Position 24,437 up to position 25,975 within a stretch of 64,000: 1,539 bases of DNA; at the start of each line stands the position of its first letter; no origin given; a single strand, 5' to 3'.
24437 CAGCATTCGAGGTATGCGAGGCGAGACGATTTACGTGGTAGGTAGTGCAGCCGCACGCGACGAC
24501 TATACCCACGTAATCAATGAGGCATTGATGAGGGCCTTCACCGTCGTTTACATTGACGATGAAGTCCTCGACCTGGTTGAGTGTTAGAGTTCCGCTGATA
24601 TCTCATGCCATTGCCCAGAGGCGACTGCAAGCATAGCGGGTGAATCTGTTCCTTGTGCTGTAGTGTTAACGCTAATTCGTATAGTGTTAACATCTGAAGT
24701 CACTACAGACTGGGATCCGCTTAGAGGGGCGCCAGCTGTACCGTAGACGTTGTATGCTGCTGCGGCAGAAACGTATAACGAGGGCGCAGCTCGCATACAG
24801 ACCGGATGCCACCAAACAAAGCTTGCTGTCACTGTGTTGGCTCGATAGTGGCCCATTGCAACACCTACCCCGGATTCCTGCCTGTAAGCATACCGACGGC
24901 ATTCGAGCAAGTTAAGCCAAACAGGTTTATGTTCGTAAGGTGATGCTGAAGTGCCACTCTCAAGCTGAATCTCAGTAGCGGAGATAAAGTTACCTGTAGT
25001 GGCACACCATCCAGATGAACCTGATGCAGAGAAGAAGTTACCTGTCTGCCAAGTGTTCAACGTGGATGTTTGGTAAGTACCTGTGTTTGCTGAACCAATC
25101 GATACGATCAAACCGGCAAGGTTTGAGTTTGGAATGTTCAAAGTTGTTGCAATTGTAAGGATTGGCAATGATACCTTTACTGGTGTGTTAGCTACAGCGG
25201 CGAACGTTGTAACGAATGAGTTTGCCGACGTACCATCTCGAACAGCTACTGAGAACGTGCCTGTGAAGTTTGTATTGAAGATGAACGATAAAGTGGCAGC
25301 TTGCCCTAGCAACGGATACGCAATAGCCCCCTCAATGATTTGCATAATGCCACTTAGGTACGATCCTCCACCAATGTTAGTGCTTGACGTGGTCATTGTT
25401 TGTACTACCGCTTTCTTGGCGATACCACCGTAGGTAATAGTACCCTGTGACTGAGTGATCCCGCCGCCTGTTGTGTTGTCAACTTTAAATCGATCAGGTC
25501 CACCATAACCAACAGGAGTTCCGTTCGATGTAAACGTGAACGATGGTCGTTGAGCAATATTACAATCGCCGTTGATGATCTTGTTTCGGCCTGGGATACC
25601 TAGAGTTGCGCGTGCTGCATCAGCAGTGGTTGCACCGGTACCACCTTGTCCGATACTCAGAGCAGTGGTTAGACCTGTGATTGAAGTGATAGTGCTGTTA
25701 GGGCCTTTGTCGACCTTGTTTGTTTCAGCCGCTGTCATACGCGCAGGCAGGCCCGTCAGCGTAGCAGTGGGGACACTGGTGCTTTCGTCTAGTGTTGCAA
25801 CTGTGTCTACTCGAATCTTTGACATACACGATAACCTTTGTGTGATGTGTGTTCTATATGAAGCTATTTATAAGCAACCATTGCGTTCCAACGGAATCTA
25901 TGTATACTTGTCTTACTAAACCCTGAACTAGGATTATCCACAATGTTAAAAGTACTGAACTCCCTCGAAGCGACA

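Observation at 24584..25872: Tail-fibre paralogue on the opposite strand inside the early block, with its own exact late promoter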

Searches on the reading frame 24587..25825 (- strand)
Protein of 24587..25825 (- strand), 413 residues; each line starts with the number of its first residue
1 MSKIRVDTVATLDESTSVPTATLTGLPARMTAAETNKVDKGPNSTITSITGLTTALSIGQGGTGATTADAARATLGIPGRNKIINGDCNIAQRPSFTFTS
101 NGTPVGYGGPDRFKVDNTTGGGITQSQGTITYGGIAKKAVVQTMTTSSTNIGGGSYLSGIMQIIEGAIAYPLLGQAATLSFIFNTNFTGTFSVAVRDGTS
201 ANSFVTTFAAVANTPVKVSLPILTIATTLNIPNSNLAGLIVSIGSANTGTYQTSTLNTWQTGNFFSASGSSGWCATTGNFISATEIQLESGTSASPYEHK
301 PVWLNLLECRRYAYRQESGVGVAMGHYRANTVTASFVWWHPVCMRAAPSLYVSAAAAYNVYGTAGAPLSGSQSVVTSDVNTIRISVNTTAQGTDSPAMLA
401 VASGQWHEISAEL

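Call 7: search_dna_similar(query=window:24587-25825:-, collection=phages, mode=protein, max_rows=30)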
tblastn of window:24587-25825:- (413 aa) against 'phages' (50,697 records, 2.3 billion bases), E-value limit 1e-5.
Records with a match: 50; places in all: 52; records where one place covers at least 80% of the query: 1.
Best place of each record, by identity: <60% 50.
By first word of the organism name: Pseudomonas 25; Synechococcus 9; Methylophilales 6; Acidovorax 4; Caudoviricetes 3; Prochlorococcus 2; Ralstonia 1.
By host as written in the record: Pseudomonas putida KT2440 and Paw85 25; Synechococcus sp. MW02 4; - 3; Methylophilales_sp._H5P1 3; Synechococcus sp. WH 7803 3; Methylophilales bacterium FZCC0133 2; Acidovorax citrulli 2; Prochlorococcus sp. MIT9515 2; and 5 more.
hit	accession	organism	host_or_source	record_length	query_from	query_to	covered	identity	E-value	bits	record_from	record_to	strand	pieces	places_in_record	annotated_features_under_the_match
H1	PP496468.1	Pseudomonas phage vB_PpuP-Villemi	Pseudomonas putida KT2440 and Paw85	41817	77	312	57%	42.0%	3e-38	152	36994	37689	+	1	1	tail fiber assembly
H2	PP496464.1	Pseudomonas phage vB_PpuP-Mora-5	Pseudomonas putida KT2440 and Paw85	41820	77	312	57%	42.0%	3e-38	152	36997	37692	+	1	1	tail fiber assembly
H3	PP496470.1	Pseudomonas phage vB_PpuP-SKa-3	Pseudomonas putida KT2440 and Paw85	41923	77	312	57%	42.0%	3e-38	152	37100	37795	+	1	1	tail fiber assembly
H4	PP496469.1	Pseudomonas phage vB_PpuP-Kompost-1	Pseudomonas putida KT2440 and Paw85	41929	77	312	57%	42.0%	3e-38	152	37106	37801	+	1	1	tail fiber assembly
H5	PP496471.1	Pseudomonas phage vB_PpuP-BotAed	Pseudomonas putida KT2440 and Paw85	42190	77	312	57%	42.0%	3e-38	152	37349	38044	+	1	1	tail fiber assembly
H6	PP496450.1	Pseudomonas phage vB_PpuP-Laguja-2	Pseudomonas putida KT2440 and Paw85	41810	77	312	57%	40.8%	7e-38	151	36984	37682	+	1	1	tail fiber assembly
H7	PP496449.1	Pseudomonas phage vB_PpuP-Vanda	Pseudomonas putida KT2440 and Paw85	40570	77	312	57%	40.8%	1e-36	148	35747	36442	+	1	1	tail fiber assembly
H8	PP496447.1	Pseudomonas phage vB_PpuP-ErraM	Pseudomonas putida KT2440 and Paw85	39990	77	312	57%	40.5%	1e-37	150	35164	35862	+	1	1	tail fiber assembly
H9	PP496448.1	Pseudomonas phage vB_PpuP-ErraS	Pseudomonas putida KT2440 and Paw85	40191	77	312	57%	40.5%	1e-37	150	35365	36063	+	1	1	tail fiber assembly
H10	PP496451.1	Pseudomonas phage vB_PpuP-Hammaste-2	Pseudomonas putida KT2440 and Paw85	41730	77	312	57%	40.5%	1e-37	150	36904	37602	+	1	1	tail fiber assembly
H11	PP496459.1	Pseudomonas phage vB_PpuP-Laguja-5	Pseudomonas putida KT2440 and Paw85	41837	77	312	57%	40.5%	1e-37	150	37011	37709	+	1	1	tail fiber assembly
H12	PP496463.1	Pseudomonas phage vB_PpuP-Mora-3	Pseudomonas putida KT2440 and Paw85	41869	77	312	57%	40.5%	2e-37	150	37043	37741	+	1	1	tail fiber assembly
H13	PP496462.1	Pseudomonas phage vB_PpuP-Luutsna-6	Pseudomonas putida KT2440 and Paw85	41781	77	312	57%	40.5%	2e-37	150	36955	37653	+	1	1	tail fiber assembly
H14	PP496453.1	Pseudomonas phage vB_PpuP-Illi-1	Pseudomonas putida KT2440 and Paw85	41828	77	312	57%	40.5%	2e-37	150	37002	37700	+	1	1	tail fiber assembly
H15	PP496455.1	Pseudomonas phage vB_PpuP-Kadastiku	Pseudomonas putida KT2440 and Paw85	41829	77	312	57%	40.5%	2e-37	150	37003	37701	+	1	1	tail fiber assembly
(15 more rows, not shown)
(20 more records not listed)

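Call 8: search_protein_families(library=pfam, proteins=[window:24587-25825:-], max_evalue=0.01)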
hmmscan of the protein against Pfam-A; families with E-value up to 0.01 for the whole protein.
window:24587-25825:- (413 aa): 0 families

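Call 11: search_protein_families(library=phrogs, proteins=[window:24587-25825:-], max_evalue=0.001)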
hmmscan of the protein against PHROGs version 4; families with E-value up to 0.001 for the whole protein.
window:24587-25825:- (413 aa): 5 families
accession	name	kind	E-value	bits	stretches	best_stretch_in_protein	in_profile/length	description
phrog_4492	-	tail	8.3e-28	98.1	1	42-388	762-1075/1096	tail fiber protein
phrog_35687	-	unknown function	3.2e-07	30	1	25-315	263-561/653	-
phrog_11393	-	tail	6.3e-07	29.4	1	30-293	264-450/538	tail fiber protein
phrog_10305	-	tail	1.8e-05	24.6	1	38-78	469-508/1005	tail fiber protein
phrog_12321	-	tail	3.1e-05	23.4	1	33-78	80-125/695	tail fiber protein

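Call 19: find_homologous_proteins(query=window:24587-25825:-, max_evalue=0.00001)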
Query window:24587-25825:- (413 aa): 92 proteins with E <= 0.00001 among 8000 candidates.
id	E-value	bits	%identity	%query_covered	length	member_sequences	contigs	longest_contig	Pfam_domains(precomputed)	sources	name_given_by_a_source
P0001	3.6e-244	828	100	93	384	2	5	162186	-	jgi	jgi:hypothetical protein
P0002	1.8e-137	477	57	100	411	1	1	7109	-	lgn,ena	-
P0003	5.5e-116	406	52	100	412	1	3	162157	-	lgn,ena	-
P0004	8.1e-116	405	53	100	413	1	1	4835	-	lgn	-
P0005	1.3e-94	336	53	85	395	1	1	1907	-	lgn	-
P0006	5.2e-92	327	51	88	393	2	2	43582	-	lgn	-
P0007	1.5e-90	322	50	89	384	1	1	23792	-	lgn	-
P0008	4.6e-90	321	50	87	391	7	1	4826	-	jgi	jgi:hypothetical protein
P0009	6.4e-90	320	55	76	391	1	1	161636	-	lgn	-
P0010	5.7e-89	317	50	87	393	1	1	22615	-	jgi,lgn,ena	-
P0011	6.1e-89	317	49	87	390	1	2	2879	-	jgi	jgi:hypothetical protein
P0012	1.6e-87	312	49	87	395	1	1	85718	-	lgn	-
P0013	5.1e-87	311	51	85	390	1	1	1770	-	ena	-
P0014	2.3e-80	289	47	91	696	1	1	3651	-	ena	-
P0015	7.3e-80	287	45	82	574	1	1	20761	-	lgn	-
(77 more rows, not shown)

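Call 20: find_encoding_contigs(protein=P0003, flank=6000, max_places=3)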
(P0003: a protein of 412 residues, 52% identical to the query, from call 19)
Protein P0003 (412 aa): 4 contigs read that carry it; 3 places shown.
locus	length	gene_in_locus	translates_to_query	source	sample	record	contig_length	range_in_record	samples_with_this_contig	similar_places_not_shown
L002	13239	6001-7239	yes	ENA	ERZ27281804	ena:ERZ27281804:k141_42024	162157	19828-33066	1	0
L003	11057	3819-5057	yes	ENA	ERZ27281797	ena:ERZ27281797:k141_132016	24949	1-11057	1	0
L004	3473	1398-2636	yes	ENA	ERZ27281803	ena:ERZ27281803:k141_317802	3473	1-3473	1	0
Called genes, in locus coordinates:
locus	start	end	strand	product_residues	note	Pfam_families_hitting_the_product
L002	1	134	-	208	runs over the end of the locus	-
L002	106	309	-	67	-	-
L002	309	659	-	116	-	-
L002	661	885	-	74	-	PF16805:Trans_coact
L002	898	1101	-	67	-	-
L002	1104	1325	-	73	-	-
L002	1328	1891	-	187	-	PF07486:Hydrolase_2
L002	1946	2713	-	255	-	-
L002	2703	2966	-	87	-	-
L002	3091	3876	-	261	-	PF02562:PhoH, PF13604:AAA_30 (weak), PF13245:AAA_19 (faint)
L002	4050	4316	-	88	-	PF09723:Zn_ribbon_8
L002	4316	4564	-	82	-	-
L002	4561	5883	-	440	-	PF01068:DNA_ligase_A_M, PF14743:DNA_ligase_OB_2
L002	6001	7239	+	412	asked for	-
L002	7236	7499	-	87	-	-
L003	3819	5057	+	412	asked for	-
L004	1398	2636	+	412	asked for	-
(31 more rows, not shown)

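Call 21: find_encoding_contigs(protein=P0009, flank=6000, max_places=3)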
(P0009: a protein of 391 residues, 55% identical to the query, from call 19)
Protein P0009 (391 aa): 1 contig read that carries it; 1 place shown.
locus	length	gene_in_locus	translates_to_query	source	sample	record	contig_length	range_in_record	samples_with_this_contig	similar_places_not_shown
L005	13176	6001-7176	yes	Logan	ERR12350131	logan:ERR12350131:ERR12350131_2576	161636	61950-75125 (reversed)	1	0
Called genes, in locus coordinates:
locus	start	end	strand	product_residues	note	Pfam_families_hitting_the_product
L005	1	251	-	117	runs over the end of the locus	-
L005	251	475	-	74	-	PF16805:Trans_coact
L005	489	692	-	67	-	-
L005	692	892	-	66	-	-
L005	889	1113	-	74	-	-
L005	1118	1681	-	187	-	PF07486:Hydrolase_2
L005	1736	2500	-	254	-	-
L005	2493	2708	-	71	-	-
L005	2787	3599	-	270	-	PF13604:AAA_30 (faint), PF02562:PhoH, PF13245:AAA_19 (faint)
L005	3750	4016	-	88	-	PF09723:Zn_ribbon_8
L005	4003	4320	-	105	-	-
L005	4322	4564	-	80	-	-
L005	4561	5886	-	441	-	PF01068:DNA_ligase_A_M, PF14743:DNA_ligase_OB_2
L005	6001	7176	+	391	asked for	-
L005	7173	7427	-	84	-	-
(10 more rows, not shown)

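Call 30: search_solved_structures(query=A3, max_evalue=1)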
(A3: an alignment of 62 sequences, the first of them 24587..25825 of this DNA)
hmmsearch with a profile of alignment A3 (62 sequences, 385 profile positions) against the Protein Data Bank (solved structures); distinct sequences matched with E-value up to 1: 3.
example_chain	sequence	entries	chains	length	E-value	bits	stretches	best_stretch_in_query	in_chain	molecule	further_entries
7z47_D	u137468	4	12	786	3.2e-05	26.2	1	16-68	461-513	Putative tail fiber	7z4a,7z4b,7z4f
7m3l_L2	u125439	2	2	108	0.23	13.5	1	86-142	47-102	Fab14 Light Chain | CPV Fab14 light chain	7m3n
8ygs_L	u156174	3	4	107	0.66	12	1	81-143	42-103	Antibody 7H13 light chain | Antibody 7H13-I54G mutant light chain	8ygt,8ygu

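Call 36: predict_structure(alignment_id=A3)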
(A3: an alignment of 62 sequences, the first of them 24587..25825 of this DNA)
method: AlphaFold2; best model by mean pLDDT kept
length: 413 residues; sequences in the alignment: 62
mean_pLDDT: 83.4   pTM: 0.78
mean pLDDT of the five models: 83.4, 82.4, 81.1, 80.0, 76.9
residues with pLDDT >= 90: 237; 70-90: 69; 50-70: 73; < 50: 34
segments of 3 or more residues with pLDDT < 50: 21-23, 26-35, 54-67
pLDDT, mean of each block of 10 residues (from residue 1): 54 53 47 50 57 49 47 63 96 94 93 94 97 98 94 94 98 98 98 98 98 98 97 97 97 98 97 95 98 88 94 86 70 83 94 74 65 78 79 71 86 93
secondary structure, 60 per line:
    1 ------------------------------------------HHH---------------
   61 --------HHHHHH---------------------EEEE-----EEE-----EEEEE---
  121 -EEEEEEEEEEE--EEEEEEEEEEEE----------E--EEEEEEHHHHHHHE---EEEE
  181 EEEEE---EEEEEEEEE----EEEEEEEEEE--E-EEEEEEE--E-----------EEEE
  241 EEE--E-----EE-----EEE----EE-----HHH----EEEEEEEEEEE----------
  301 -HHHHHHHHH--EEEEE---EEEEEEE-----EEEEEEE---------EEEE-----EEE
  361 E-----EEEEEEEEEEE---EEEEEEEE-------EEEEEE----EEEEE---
elements in order: H69-74 E96-99 E105-107 E113-117 E122-132 E135-146 E160-165 H166-172 E177-185 E189-197 E202-211 E216-222 E237-243 E259-261 E280-290 H302-310 E313-317 E321-327 E333-339 E349-352 E358-361 E367-377 E381-388 E396-401 E406-410

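Call 46: find_encoding_contigs(protein=P0007, flank=10000, max_places=2)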
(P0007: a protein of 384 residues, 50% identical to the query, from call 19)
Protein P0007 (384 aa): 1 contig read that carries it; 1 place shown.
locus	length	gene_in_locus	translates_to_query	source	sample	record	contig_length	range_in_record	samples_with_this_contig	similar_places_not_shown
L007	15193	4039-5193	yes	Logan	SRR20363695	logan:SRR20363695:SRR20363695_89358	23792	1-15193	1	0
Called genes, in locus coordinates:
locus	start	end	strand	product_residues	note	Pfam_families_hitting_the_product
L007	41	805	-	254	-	-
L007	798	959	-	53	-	-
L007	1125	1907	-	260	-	PF02562:PhoH, PF13604:AAA_30 (faint), PF13245:AAA_19 (faint)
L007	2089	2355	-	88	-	PF09723:Zn_ribbon_8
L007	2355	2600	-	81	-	-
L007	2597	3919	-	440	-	PF04675:DNA_ligase_A_N (faint), PF01068:DNA_ligase_A_M, PF14743:DNA_ligase_OB_2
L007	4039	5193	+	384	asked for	-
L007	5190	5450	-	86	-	-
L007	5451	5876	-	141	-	PF08719:NADAR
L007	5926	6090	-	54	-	-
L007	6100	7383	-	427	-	PF05970:PIF1, PF13245:AAA_19, PF13604:AAA_30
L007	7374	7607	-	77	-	-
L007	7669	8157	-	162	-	PF02026:RyR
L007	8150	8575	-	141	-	PF01818:Translat_reg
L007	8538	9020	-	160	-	PF16790:Phage_clamp_A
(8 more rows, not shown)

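Call 47: find_encoding_contigs(protein=P0012, flank=10000, max_places=2)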
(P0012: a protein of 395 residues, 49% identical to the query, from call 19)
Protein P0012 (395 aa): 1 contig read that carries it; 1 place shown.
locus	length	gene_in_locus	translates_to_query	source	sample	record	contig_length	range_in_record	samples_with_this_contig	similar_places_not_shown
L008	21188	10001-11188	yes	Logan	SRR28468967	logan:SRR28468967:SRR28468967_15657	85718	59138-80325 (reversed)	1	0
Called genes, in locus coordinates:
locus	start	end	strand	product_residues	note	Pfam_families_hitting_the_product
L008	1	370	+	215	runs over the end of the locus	PF26869:Phage_T4_gp2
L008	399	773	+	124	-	PF07087:DUF1353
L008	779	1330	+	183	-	PF00182:Glyco_hydro_19 (weak)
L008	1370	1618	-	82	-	-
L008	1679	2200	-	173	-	-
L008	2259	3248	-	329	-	PF08804:gp32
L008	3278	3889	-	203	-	-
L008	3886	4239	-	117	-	-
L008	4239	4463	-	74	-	PF16805:Trans_coact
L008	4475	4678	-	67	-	-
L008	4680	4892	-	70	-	-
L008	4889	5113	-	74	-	-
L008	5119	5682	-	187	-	PF07486:Hydrolase_2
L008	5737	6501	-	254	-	-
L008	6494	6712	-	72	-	-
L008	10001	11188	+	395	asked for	-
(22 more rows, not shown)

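Call 56: get_annotated_region(hit=H1, flank=6000)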
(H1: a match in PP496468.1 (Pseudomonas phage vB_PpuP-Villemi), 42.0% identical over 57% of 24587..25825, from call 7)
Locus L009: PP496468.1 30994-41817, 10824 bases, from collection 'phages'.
description: Pseudomonas phage vB_PpuP-Villemi, complete genome.
organism: Pseudomonas phage vB_PpuP-Villemi (NCBI taxid 3132672)
taxonomy: Viruses; Duplodnaviria; Heunggongvirae; Uroviricota; Caudoviricetes; Autographiviridae
host: Pseudomonas putida KT2440 and Paw85; source: muddy stream water; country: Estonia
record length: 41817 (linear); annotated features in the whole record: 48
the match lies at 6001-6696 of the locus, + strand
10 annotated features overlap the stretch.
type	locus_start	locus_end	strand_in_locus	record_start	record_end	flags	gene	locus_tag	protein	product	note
CDS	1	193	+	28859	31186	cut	-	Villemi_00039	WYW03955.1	internal virion protein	-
CDS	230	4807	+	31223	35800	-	-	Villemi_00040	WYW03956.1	internal virion protein with endolysin domain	-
CDS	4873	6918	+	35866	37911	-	-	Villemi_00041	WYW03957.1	tail fiber assembly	-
CDS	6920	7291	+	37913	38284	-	-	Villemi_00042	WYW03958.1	hypothetical protein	-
CDS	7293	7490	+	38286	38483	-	-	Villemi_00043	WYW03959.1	holin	-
CDS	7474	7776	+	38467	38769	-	-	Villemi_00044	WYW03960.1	terminase small subunit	-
CDS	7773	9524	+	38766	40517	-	-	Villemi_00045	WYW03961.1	terminase large subunit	-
CDS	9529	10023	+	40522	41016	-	-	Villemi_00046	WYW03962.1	hypothetical protein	-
CDS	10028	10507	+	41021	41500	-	-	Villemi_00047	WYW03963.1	endolysin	-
CDS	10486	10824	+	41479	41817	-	-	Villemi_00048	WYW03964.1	Rz-like spanin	-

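Call 66: fold_search(model_id=the predicted structure, library=viral)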
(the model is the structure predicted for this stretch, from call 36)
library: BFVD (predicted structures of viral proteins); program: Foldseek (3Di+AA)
matches with E <= 10: 1162; with E <= 0.001: 183
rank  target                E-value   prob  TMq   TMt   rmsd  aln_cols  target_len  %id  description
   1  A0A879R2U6            4.6e-26  1.00  0.73  0.67  11.9       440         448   24  Uncharacterized protein [Synechococcus phage S-SRM01]
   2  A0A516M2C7            7.5e-26  1.00  0.73  0.35   9.8       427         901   22  (no name in the UniProt tables at hand)
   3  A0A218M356            5.8e-25  1.00  0.70  0.47   3.0       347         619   26  Uncharacterized protein [Acidovorax phage ACP17]
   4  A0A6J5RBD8            8.5e-25  1.00  0.69  0.74   3.4       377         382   23  Uncharacterized protein [uncultured Caudovirales phage]
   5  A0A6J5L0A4            1.0e-24  1.00  0.71  0.35   5.6       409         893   22  Tail fiber protein [uncultured Caudovirales phage]
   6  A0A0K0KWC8            1.1e-24  1.00  0.63  0.28   5.0       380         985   23  Uncharacterized protein [Prochlorococcus phage P-TIM68]
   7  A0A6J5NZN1            1.5e-24  1.00  0.67  0.52   3.0       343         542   24  Uncharacterized protein [uncultured Caudovirales phage]
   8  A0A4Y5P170            3.1e-24  1.00  0.71  0.64  10.9       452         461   24  (no name in the UniProt tables at hand)
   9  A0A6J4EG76            3.5e-24  1.00  0.64  0.77   5.3       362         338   23  (no name in the UniProt tables at hand)
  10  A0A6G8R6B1            1.6e-23  1.00  0.74  0.57   3.5       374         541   20  Putative tail fiber protein [Synechococcus phage S-H34]
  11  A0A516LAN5            2.1e-23  1.00  0.66  0.47   3.6       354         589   24  (no name in the UniProt tables at hand)
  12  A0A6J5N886            2.4e-23  1.00  0.70  0.22   4.0       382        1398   23  Uncharacterized protein [uncultured Caudovirales phage]
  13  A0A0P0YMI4            4.2e-23  1.00  0.70  0.51  13.0       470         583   18  (no name in the UniProt tables at hand)
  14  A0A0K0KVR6            4.6e-23  1.00  0.69  0.43   3.6       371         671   22  Putative tail fiber protein [Prochlorococcus phage P-TIM68]
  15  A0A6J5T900            6.4e-23  1.00  0.70  0.79   4.2       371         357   18  Uncharacterized protein [uncultured Caudovirales phage]
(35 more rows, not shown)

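Call 75: find_encoding_contigs(protein=P0001, flank=1000, max_places=5)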
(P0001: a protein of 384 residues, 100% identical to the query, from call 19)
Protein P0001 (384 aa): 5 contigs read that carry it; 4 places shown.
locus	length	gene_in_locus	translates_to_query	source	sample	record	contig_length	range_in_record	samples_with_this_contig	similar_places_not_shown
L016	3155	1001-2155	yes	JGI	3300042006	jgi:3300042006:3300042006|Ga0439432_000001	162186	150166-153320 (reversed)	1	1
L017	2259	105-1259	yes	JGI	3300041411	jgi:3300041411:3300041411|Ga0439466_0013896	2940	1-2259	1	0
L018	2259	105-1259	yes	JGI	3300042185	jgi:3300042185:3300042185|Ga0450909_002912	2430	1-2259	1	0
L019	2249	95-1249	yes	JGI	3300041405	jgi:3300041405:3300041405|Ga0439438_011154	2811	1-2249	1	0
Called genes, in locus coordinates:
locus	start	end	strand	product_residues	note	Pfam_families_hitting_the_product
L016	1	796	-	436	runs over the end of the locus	PF01068:DNA_ligase_A_M, PF14743:DNA_ligase_OB_2 (weak)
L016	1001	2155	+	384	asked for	-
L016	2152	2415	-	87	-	-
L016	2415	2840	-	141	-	PF08719:NADAR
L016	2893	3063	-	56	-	-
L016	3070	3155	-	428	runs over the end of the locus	PF05970:PIF1, PF13245:AAA_19, PF13604:AAA_30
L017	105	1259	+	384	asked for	-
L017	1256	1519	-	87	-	-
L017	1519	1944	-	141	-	PF08719:NADAR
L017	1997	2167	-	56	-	-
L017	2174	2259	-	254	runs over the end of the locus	?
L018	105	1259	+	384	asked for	-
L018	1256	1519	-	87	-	-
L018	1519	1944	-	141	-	PF08719:NADAR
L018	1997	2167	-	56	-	-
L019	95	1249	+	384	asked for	-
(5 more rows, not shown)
